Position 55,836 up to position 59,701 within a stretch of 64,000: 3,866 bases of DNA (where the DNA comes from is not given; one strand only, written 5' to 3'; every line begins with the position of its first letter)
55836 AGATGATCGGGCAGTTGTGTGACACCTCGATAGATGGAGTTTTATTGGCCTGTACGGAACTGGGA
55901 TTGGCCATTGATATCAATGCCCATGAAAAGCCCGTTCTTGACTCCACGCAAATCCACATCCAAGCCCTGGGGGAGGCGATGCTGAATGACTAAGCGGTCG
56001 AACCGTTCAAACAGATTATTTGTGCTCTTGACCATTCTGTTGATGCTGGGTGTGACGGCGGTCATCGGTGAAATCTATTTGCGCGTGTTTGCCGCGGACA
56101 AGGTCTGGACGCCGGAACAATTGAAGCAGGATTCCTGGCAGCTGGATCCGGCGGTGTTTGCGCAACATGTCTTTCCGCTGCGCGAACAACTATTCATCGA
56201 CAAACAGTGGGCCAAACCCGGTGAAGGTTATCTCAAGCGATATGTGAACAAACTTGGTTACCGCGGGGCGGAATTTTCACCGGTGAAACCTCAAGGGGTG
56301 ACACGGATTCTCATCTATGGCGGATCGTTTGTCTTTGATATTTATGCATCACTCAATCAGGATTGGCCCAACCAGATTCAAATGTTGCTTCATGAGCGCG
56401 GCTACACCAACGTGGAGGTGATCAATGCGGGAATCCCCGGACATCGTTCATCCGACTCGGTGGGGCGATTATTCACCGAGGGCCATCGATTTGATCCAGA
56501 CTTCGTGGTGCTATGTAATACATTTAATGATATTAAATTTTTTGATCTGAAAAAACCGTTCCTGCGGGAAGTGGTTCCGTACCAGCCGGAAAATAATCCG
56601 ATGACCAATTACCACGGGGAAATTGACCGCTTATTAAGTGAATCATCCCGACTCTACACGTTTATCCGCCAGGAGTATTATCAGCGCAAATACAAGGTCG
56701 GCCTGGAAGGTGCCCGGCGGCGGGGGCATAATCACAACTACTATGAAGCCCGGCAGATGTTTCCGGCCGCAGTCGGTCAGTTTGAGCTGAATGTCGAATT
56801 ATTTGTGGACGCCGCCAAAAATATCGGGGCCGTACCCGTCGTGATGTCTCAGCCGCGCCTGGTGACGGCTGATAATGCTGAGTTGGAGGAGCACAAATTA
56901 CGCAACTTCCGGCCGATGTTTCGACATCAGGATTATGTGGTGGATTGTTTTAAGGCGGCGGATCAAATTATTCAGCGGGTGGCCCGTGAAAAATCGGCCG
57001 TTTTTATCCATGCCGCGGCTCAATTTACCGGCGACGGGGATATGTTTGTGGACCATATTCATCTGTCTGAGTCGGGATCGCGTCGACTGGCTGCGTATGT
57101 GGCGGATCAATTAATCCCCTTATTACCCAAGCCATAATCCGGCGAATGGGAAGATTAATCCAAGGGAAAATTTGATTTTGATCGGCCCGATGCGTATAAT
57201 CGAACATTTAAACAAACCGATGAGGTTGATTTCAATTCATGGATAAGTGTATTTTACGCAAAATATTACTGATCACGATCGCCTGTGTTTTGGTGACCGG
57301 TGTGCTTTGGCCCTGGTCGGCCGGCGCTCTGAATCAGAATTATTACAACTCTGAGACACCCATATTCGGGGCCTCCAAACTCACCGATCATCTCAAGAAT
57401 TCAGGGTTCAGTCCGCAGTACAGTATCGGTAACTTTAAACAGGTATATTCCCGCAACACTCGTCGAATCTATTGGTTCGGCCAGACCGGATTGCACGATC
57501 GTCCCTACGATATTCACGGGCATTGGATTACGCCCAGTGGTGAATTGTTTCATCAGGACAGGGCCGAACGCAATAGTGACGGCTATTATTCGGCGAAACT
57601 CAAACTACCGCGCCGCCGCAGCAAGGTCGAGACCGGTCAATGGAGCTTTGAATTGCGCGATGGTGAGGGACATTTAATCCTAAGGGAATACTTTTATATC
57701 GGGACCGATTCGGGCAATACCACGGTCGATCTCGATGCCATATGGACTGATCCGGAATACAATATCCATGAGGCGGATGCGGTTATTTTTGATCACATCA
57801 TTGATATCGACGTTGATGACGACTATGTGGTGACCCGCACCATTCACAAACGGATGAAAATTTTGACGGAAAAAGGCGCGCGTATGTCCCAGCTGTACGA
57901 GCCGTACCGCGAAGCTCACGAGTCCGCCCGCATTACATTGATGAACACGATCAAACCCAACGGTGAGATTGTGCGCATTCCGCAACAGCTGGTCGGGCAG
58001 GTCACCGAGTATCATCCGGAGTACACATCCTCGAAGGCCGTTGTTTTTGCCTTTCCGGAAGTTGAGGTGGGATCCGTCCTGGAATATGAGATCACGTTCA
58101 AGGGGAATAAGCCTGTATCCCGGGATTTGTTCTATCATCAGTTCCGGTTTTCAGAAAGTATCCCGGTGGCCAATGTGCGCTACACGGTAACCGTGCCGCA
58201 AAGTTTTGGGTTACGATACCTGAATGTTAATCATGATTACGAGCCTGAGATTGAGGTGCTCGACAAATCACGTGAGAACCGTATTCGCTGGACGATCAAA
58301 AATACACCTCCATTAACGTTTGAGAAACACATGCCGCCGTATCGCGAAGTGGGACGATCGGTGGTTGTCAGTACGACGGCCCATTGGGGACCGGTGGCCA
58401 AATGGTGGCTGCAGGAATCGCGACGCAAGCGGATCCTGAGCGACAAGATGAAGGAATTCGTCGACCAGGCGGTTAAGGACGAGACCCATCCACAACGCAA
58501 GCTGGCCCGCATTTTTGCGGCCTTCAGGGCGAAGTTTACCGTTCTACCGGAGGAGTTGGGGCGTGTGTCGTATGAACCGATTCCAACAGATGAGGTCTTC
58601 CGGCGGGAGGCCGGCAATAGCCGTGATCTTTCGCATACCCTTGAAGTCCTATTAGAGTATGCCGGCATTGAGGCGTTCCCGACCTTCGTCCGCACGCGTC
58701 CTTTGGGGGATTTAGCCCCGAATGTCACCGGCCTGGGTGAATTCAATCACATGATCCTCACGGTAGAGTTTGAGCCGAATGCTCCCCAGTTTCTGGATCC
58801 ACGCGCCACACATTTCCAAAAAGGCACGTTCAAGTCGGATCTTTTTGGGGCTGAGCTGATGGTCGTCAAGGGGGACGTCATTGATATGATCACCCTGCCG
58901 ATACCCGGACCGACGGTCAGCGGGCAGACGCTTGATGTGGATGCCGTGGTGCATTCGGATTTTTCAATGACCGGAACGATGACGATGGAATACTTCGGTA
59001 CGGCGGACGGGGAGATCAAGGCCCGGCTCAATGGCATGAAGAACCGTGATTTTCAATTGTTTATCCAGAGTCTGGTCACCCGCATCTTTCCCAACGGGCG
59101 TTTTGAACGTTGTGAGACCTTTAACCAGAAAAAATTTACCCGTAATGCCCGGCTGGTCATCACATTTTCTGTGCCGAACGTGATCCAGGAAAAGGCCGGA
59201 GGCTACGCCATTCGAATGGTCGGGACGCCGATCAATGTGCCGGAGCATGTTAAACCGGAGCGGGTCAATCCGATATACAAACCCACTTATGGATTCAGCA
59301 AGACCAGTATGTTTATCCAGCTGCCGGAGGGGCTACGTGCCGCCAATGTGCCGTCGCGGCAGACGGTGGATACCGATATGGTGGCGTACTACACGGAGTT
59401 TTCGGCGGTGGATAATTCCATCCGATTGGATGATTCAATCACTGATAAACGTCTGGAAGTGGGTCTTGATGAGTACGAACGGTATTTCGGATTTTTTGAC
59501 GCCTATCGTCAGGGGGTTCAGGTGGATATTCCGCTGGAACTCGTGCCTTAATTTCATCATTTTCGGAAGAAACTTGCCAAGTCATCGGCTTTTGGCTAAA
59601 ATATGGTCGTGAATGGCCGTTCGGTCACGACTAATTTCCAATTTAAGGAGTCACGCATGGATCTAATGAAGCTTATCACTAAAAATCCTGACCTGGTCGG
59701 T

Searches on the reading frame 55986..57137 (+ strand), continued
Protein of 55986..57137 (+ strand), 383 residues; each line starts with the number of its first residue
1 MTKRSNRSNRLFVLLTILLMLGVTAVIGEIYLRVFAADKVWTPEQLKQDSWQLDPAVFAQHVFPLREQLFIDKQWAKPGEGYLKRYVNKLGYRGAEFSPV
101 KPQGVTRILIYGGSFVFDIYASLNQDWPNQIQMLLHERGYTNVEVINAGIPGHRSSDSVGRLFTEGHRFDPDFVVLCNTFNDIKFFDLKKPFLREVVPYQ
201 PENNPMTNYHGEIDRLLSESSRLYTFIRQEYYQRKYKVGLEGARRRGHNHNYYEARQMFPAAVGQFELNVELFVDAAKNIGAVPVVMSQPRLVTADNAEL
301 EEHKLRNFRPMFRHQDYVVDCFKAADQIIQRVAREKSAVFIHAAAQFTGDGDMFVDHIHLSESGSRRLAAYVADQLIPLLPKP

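Call 63: fold_search(model_id=the predicted structure, library=pdb)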
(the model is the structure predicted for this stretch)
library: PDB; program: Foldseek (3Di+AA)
matches with E <= 10: 1397; with E <= 0.001: 106
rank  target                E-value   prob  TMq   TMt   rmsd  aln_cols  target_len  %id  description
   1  8a2n_A                2.4e-09  1.00  0.49  0.61  12.1       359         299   15  Structure of crocagin biosynthetic protein CgnD (released 2023-02-22)
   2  8a2n_B                3.3e-09  1.00  0.46  0.58  11.7       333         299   15  Structure of crocagin biosynthetic protein CgnD (released 2023-02-22)
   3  7ddy_A                2.5e-08  1.00  0.41  0.75   5.2       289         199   14  Crystal structure of an acetyl xylan esterase AlAXEase (released 2021-06-02)
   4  1yzf                  4.4e-08  1.00  0.42  0.78   4.0       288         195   18  Crystal structure of the lipase/acylhydrolase from Enterococcus faecalis (released 2005-04-12)
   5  2q0q_A                5.5e-08  1.00  0.40  0.68   5.0       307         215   15  Structure of the Native M. Smegmatis Aryl Esterase (released 2007-12-11)
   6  7ddy_D                8.3e-08  1.00  0.41  0.77   5.4       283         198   13  Crystal structure of an acetyl xylan esterase AlAXEase (released 2021-06-02)
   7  4rsh_A                8.8e-08  1.00  0.39  0.82   7.1       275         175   11  Structure of a putative lipolytic protein of G-D-S-L family from Desulfitobacterium hafniense DCB-2 (released 2014-11-19)
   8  4jko_A                1.2e-07  1.00  0.41  0.69   5.8       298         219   13  Crystal structure of a catalytic mutant of Axe2 (Axe2_S15A), an acetylxylan esterase from Geobacillus stearothermophil (released 2014-02-12)
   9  5jd3_A                1.5e-07  1.00  0.40  0.67   6.0       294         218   12  Crystal structure of LAE5, an alpha/beta hydrolase enzyme from the metagenome of Lake Arreo, Spain (released 2016-05-04)
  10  7ddy_B                1.8e-07  1.00  0.41  0.76   5.0       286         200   14  Crystal structure of an acetyl xylan esterase AlAXEase (released 2021-06-02)
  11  5jd3_G                1.8e-07  1.00  0.41  0.69   6.4       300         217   11  Crystal structure of LAE5, an alpha/beta hydrolase enzyme from the metagenome of Lake Arreo, Spain (released 2016-05-04)
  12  5bn1_A                1.8e-07  1.00  0.40  0.67   6.3       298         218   13  Structure of Axe2-W215I, an acetyl xylan esterase from Geobacillus stearothermophilus (released 2016-06-29)
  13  4oap_A                2.2e-07  1.00  0.40  0.68   5.5       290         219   13  An Axe2 mutant (W190I), an acetyl-xylooligosaccharide esterase from Geobacillus Stearmophilus (released 2015-01-14)
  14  5hoe_A                2.3e-07  1.00  0.38  0.64   7.8       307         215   13  Crystal structrue of Est24, a carbohydrate acetylesterase from Sinorhizobium meliloti (released 2016-04-27)
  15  2q0s_A                2.5e-07  1.00  0.42  0.71   4.5       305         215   15  Structure of the Inhibitor bound form of M. Smegmatis Aryl Esterase (released 2007-12-11)
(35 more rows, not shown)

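Call 73: search_protein_families(library=pfam, proteins=[L040:8868-9320:+, L055:3864-4274:+, L055:1973-3832:+, L017:2053-2502:+, L002:7432-9648:+], max_evalue=0.01)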
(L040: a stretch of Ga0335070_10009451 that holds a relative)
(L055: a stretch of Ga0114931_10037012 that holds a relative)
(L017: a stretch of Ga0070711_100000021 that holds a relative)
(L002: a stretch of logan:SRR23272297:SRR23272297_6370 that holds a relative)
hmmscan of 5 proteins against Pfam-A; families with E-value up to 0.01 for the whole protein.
L040:8868-9320:+ (150 aa): 1 family
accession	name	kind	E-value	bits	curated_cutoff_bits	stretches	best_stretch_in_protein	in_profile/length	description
PF19588.4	SxtJ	-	6.1e-10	40.2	24.4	1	19-118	1-93/99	Saxitoxin biosynthesis operon protein SxtJ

L055:3864-4274:+ (136 aa): 1 family
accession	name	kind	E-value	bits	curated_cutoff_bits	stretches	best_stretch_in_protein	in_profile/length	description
PF19588.4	SxtJ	-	4.6e-12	47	24.4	1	14-109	2-98/99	Saxitoxin biosynthesis operon protein SxtJ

L055:1973-3832:+ (619 aa): 2 families
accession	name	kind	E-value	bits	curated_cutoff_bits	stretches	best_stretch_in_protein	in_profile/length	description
PF02543.21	Carbam_trans_N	-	1.8e-107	360.2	24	1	8-353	2-346/346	Carbamoyltransferase N-terminus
PF16861.10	Carbam_trans_C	-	1.2e-74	249.9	27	1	411-600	1-170/170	Carbamoyltransferase C-terminus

L017:2053-2502:+ (149 aa): 1 family
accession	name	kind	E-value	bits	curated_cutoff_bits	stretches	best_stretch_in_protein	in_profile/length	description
PF19588.4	SxtJ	-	9.5e-07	29.9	24.4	1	27-122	4-99/99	Saxitoxin biosynthesis operon protein SxtJ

L002:7432-9648:+ (738 aa): 0 families

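Call 78: search_protein_representatives(alignment_id=A1)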
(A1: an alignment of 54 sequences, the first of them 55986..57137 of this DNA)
Query: 54 sequences, 377 profile positions. Proteins with E-value up to 0.001 (for the whole library): 49765; up to 1e-10: 17568; up to 1e-30: 803. The best 150 are listed.
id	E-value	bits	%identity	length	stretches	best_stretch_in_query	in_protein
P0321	9.4e-159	544.5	-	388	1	5-374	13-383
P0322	2.1e-155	533.5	-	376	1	5-372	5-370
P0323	3.1e-151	519.8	-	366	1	8-372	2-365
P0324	2.2e-145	500.5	-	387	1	8-373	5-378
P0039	3.9e-142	489.8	-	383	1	14-368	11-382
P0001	5.7e-142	489.3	-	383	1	1-369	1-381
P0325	1.1e-141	488.3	-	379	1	6-373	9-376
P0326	2.6e-140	483.8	-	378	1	1-373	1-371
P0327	7.1e-140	482.4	-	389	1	6-370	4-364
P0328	2.4e-138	477.4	-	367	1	5-368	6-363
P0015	1.8e-137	474.4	-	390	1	7-373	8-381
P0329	7.2e-134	462.6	-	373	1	8-374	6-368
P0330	1.8e-133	461.3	-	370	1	5-367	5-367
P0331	4.1e-133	460.1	-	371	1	8-373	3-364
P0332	7.9e-133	459.2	-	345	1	32-371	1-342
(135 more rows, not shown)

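Call 85: search_protein_families(library=pfam, alignment_id=A3, max_evalue=0.00001)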
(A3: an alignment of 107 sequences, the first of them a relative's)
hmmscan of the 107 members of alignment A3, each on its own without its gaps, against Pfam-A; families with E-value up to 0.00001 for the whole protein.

A. member 1, L008:1405-2208:+ (267 aa): 4 families
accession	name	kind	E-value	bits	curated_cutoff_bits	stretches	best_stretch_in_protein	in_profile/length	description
PF13426.13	PAS_9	-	5.2e-12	46.4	27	1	119-221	2-103/103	PAS domain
PF10114.15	PocR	-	1.7e-10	41.3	23.9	1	9-84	87-162/162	Sensory domain found in PocR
PF08448.16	PAS_4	-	3e-09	37.5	23.1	1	114-223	1-109/110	PAS fold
PF00989.32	PAS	-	6.3e-06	26.6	22.6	0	109-202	2-97/113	PAS fold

B. families by the number of members that match (of 107 scanned): 83 families (the first 25 are shown)
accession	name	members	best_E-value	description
PF02543.21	Carbam_trans_N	6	2.5e-110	Carbamoyltransferase N-terminus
PF16861.10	Carbam_trans_C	5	1.2e-74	Carbamoyltransferase C-terminus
PF13440.11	Polysacc_synt_3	5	3.6e-32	Polysaccharide biosynthesis protein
PF01943.22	Polysacc_synt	5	2e-21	Polysaccharide biosynthesis protein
PF19588.4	SxtJ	4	5.1e-19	Saxitoxin biosynthesis operon protein SxtJ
PF00884.28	Sulfatase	3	1.7e-58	Sulfatase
PF07992.20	Pyr_redox_2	3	3.7e-48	Pyridine nucleotide-disulphide oxidoreductase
PF02629.25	CoA_binding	3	2.1e-30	CoA binding domain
PF00549.24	Ligase_CoA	3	2.1e-24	CoA-ligase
PF20604.3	DUF6798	3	1.7e-22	Domain of unknown function (DUF6798)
PF13607.11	Succ_CoA_lig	3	2.2e-10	Succinyl-CoA ligase like flavodoxin domain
PF04055.27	Radical_SAM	2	4.3e-22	Radical SAM superfamily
PF16347.10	SGSH_C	2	9.4e-21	N-sulphoglucosamine sulphohydrolase, C-terminal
PF00070.33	Pyr_redox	2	1.1e-13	Pyridine nucleotide-disulphide oxidoreductase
PF13439.12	Glyco_transf_4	2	7.8e-12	Glycosyltransferase Family 4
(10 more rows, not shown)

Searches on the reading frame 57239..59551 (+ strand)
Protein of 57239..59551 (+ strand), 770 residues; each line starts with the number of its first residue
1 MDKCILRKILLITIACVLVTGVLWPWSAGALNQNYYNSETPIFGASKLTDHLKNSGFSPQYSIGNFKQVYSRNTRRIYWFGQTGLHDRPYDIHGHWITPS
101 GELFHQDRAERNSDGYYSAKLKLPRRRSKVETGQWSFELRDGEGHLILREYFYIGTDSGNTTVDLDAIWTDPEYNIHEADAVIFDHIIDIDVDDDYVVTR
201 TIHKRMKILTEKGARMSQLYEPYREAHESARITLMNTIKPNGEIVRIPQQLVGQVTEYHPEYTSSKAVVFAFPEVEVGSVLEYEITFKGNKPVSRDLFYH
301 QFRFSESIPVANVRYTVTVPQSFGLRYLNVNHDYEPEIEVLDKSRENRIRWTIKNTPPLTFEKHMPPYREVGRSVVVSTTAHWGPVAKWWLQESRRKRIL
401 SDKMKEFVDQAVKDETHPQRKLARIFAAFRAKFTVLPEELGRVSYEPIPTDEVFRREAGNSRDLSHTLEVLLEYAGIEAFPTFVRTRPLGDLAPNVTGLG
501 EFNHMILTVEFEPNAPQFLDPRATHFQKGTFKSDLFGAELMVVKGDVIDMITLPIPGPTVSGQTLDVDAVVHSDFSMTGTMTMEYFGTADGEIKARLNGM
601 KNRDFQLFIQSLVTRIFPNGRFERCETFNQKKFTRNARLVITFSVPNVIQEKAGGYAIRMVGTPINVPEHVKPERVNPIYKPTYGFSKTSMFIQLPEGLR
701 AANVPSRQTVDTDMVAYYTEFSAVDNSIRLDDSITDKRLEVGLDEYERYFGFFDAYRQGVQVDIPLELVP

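Call 3: search_protein_families(library=pfam, proteins=[window:57239-59551:+], max_evalue=0.1)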
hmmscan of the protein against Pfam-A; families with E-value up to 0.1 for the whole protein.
window:57239-59551:+ (770 aa): 2 families
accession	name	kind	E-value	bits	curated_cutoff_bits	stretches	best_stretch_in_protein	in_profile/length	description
PF12969.12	DUF3857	-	8.4e-28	98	24.6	1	196-359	3-169/170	Domain of Unknown Function with PDB structure (DUF3857)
PF01841.26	Transglut_core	-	0.017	15.8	23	1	406-479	2-72/108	Transglutaminase-like superfamily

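Call 4: search_protein_families(library=ncbifam, proteins=[window:57239-59551:+], max_evalue=0.1)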
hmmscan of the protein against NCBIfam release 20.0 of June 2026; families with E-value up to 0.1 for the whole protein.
window:57239-59551:+ (770 aa): 0 families
